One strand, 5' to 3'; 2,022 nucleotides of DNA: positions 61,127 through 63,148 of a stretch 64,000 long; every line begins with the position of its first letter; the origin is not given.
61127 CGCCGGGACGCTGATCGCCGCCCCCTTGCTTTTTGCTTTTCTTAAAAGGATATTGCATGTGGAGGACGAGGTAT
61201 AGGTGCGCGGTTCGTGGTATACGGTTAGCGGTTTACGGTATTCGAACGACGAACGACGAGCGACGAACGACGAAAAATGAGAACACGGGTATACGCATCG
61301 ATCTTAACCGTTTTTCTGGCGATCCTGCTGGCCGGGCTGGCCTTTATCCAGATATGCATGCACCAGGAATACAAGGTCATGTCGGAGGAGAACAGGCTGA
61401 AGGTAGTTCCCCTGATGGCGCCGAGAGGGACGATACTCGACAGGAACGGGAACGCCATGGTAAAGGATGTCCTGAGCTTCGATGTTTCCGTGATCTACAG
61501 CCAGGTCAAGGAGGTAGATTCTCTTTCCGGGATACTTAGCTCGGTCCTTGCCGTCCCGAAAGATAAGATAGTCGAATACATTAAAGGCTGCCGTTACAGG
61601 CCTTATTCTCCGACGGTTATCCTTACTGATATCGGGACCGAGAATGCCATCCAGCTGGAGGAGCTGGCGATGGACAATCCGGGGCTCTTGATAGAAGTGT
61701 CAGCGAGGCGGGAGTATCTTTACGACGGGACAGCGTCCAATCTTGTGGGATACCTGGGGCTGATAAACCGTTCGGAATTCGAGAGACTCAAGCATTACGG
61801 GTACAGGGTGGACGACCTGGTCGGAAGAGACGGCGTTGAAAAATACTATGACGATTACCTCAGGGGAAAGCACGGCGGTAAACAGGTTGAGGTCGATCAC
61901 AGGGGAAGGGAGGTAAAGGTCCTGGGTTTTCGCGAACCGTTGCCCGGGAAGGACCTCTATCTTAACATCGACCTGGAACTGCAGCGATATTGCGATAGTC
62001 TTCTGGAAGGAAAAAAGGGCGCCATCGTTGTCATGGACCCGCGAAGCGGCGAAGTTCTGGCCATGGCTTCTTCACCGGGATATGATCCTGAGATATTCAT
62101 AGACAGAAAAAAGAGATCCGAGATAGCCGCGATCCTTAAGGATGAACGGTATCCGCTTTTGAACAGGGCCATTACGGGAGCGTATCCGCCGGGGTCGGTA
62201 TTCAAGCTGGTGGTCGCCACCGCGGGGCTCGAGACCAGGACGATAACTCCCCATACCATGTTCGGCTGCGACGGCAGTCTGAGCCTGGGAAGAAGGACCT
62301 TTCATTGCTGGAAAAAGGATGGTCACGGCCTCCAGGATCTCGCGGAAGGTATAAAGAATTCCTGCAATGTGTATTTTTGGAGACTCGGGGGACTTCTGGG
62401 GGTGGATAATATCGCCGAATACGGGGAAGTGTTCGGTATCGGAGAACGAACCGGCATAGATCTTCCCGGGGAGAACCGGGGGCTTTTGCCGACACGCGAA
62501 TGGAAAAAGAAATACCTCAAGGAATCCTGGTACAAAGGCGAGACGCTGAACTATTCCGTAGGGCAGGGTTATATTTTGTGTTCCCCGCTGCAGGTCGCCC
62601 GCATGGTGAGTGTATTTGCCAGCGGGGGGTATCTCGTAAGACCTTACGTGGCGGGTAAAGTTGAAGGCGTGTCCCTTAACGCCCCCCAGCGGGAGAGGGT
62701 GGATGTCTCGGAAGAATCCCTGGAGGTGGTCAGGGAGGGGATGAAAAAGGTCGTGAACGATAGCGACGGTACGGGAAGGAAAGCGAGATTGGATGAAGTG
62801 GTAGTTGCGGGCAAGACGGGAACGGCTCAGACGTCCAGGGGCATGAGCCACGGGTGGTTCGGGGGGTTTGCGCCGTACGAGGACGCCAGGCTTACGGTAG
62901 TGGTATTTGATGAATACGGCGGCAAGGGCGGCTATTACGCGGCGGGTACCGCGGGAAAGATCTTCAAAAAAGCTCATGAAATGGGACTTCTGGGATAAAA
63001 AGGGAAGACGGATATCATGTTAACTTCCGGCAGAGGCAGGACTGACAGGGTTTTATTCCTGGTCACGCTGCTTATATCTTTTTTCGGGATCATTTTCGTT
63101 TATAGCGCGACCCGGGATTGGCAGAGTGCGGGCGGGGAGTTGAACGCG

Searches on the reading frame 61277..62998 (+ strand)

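Call 44: search_protein_families(library=pfam, proteins=[window:61277-62998:+], max_evalue=0.00001)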
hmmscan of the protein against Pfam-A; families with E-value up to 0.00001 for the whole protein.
window:61277-62998:+ (573 aa): 2 families
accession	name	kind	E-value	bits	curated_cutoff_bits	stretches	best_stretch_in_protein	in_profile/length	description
PF00905.27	Transpeptidase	-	3.5e-66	223.9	22.1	1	248-565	1-296/299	Penicillin binding protein transpeptidase domain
PF03717.20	PBP_dimer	-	2.6e-42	145.7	24.4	1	47-215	3-178/180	Penicillin-binding Protein dimerisation domain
